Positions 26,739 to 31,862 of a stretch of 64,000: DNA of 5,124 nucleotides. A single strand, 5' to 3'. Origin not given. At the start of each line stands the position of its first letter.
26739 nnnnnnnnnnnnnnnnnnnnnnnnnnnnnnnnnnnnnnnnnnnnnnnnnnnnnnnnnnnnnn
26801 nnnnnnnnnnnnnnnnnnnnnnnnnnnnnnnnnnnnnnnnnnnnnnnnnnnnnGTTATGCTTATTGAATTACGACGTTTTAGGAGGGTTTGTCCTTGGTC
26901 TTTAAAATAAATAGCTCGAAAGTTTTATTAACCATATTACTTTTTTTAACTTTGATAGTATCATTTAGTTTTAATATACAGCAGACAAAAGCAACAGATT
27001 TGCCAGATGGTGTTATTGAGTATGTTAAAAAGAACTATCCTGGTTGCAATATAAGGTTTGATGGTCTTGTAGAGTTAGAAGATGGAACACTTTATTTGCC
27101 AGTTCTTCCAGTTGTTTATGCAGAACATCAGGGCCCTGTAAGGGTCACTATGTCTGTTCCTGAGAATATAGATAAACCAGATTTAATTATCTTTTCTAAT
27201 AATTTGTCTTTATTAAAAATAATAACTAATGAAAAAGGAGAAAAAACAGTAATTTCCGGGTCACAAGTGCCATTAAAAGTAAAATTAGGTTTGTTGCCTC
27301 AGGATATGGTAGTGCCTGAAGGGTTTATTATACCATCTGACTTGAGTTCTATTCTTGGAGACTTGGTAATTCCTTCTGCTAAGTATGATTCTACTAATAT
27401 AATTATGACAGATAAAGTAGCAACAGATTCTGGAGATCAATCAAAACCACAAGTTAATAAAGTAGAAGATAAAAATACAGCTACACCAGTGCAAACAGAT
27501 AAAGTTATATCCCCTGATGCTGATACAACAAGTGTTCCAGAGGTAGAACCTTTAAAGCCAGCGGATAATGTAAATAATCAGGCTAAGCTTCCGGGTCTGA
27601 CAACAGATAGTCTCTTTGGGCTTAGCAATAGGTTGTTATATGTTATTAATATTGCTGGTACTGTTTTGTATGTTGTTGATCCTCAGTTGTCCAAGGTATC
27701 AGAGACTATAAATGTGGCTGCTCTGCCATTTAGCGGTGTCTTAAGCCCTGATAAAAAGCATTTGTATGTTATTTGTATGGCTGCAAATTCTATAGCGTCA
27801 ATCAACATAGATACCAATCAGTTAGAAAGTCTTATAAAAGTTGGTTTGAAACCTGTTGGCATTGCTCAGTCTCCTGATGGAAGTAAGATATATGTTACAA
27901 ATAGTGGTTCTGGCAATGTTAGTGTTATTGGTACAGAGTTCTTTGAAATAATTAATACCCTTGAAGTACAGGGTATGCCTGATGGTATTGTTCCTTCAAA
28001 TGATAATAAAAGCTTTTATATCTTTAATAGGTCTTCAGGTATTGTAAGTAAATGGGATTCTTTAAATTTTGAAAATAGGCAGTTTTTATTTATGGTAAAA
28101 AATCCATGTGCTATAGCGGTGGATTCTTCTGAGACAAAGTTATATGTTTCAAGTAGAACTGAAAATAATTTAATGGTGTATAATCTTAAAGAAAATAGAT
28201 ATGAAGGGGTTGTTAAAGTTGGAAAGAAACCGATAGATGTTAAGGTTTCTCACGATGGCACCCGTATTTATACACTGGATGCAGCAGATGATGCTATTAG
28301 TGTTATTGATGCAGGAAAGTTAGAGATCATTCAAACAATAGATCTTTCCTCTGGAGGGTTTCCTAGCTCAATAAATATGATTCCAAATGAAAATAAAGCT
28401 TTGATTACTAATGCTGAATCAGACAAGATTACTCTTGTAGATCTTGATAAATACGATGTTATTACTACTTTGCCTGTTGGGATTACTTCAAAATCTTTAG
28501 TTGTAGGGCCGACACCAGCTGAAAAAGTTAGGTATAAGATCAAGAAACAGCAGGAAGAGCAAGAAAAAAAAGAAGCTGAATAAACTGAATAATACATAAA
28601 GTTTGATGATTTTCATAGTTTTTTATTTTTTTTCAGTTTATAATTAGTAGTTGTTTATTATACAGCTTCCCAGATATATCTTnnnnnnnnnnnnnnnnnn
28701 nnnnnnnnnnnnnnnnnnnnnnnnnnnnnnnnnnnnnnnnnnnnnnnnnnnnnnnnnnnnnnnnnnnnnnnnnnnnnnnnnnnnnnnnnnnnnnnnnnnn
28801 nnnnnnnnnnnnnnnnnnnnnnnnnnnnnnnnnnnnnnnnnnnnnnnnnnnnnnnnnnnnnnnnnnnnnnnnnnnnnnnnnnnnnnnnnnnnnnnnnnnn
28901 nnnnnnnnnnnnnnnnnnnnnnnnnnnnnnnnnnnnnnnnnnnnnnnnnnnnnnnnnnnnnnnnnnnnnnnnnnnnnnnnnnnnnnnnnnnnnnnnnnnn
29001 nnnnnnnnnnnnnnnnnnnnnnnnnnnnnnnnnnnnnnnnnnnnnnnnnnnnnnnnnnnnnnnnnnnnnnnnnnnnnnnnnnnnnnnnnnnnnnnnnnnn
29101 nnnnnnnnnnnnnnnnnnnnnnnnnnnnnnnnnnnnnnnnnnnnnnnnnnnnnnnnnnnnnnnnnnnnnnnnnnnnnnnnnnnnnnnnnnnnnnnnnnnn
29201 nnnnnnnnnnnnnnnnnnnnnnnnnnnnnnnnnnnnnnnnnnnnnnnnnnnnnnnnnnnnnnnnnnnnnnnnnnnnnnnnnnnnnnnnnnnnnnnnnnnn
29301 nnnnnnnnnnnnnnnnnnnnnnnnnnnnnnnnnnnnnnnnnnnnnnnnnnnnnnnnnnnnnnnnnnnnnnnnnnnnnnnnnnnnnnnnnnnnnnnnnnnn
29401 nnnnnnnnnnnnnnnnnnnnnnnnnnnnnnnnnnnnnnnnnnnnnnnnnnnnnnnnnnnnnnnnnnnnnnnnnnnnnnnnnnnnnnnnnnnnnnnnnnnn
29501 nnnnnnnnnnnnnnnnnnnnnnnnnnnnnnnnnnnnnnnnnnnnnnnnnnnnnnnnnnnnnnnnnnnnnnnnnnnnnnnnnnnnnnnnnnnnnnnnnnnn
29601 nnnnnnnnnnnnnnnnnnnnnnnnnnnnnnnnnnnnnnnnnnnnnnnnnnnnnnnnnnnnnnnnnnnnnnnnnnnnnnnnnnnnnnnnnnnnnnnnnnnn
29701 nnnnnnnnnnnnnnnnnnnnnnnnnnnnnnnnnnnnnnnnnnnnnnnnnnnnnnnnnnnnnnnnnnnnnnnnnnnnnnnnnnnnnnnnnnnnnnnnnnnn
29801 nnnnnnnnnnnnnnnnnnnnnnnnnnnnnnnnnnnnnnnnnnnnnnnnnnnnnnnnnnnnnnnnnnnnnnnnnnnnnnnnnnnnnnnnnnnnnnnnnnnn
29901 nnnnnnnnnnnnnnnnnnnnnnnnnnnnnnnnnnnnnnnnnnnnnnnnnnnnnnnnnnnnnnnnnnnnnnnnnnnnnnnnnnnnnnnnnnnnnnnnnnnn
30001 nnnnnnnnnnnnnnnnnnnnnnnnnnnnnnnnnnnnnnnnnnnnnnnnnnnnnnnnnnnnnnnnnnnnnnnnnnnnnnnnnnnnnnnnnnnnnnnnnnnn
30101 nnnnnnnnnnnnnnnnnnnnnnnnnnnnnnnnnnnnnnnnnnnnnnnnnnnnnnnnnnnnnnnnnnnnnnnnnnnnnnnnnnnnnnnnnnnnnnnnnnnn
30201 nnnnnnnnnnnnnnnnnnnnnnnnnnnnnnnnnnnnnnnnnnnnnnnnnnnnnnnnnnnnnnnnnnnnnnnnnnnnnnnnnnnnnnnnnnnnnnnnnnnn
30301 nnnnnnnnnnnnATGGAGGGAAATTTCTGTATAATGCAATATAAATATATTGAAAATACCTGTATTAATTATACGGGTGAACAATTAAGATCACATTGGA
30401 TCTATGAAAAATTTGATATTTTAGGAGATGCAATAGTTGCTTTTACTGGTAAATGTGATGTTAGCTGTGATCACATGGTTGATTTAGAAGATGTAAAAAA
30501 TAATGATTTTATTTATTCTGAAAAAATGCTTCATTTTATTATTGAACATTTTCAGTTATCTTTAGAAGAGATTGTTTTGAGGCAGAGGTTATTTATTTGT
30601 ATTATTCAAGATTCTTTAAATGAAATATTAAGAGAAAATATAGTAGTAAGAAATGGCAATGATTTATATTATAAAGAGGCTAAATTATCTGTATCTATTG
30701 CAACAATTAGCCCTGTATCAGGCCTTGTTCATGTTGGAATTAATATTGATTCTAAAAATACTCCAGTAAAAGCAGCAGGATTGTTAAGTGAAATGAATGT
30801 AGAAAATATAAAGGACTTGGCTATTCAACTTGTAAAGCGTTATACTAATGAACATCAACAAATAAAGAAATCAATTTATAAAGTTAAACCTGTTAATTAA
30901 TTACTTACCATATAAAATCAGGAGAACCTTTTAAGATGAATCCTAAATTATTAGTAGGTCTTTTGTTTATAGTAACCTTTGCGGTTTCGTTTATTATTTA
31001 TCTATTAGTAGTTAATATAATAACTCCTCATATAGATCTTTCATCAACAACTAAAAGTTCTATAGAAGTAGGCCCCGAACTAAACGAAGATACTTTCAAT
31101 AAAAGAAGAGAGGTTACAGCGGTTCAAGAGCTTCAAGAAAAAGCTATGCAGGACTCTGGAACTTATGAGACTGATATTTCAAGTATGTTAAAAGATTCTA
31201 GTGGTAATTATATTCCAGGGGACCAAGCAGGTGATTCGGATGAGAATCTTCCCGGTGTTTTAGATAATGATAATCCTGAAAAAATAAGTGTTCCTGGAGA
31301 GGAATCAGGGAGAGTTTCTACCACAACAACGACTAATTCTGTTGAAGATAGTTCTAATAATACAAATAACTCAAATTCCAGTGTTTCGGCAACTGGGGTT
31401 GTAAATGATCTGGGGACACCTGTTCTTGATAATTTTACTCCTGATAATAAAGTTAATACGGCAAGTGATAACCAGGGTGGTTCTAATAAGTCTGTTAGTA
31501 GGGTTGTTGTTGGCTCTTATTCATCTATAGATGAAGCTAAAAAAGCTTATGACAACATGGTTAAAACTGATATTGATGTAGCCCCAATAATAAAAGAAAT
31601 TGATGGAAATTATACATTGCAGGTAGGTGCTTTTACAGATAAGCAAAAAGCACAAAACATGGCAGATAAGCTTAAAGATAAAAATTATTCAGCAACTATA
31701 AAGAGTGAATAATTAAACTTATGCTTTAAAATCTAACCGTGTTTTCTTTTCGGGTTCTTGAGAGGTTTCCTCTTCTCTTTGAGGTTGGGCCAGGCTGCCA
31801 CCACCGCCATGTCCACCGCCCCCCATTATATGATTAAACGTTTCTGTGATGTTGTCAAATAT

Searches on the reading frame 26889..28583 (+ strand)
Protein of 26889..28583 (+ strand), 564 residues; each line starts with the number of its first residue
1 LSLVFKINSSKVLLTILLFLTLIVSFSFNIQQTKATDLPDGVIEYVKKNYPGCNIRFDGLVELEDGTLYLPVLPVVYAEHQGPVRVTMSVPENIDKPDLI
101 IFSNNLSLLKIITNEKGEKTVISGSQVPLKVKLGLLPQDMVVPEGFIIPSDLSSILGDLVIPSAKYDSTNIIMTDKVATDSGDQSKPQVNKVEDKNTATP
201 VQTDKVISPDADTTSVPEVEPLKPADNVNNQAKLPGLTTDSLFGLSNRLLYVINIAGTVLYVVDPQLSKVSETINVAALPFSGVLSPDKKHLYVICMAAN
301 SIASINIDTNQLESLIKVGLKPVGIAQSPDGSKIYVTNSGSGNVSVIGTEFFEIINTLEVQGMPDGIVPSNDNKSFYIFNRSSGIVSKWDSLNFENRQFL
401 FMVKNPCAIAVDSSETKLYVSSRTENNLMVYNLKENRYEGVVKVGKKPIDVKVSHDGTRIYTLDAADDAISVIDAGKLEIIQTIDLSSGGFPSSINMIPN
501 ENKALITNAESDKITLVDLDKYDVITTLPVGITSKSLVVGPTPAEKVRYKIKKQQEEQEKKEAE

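Call 70: search_protein_families(library=pfam, proteins=[window:26889-28583:+], max_evalue=0.001)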
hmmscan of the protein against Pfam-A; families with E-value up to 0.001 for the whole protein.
window:26889-28583:+ (564 aa): 5 families
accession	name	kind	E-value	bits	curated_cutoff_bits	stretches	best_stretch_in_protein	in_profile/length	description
PF10282.15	Lactonase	-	1.2e-11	44.8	21.7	1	405-472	245-317/344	Lactonase, 7-bladed beta-propeller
PF21783.3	YNCE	-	3.6e-10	40.1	27.1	0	261-367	225-331/339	YNCE-like beta-propeller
PF25174.1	Beta-prop_THOC3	-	1.4e-08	34.5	305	1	409-528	52-167/272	THOC3 beta-propeller domain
PF02239.22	Cytochrom_D1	-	1.4e-05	24.3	25.5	0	261-365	18-122/368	Cytochrome D1 heme domain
PF01731.26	Arylesterase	-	3.6e-05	24.3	21.3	0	251-306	30-82/86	Arylesterase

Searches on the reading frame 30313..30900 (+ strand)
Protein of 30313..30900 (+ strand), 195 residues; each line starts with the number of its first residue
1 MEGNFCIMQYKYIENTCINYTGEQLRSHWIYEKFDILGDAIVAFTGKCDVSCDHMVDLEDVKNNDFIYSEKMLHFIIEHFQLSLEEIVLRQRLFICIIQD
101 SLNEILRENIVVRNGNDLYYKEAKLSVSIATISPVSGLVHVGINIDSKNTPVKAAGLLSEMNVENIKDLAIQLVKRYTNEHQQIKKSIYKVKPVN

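Call 70: search_protein_families(library=pfam, proteins=[window:30313-30900:+], max_evalue=0.001)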
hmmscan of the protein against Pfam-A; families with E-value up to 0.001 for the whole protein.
window:30313-30900:+ (195 aa): 1 family
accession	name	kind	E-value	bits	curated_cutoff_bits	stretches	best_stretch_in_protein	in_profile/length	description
PF04017.17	DUF366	-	1e-64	217.9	29.9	1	9-192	2-184/184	Domain of unknown function (DUF366)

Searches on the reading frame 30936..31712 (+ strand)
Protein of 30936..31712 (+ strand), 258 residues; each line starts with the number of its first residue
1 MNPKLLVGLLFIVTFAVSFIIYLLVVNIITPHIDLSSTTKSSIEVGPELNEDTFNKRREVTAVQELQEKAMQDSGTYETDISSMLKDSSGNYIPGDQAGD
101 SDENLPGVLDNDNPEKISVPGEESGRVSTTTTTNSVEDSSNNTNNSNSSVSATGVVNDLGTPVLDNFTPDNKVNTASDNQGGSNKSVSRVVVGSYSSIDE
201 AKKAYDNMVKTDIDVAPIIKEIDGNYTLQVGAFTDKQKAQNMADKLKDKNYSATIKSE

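Call 70: search_protein_families(library=pfam, proteins=[window:30936-31712:+], max_evalue=0.001)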
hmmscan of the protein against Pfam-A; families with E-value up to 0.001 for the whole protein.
window:30936-31712:+ (258 aa): 1 family
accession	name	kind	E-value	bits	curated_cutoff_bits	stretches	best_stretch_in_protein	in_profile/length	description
PF05036.18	SPOR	-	9.6e-11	42.3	21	1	224-254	3-33/76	SPOR domain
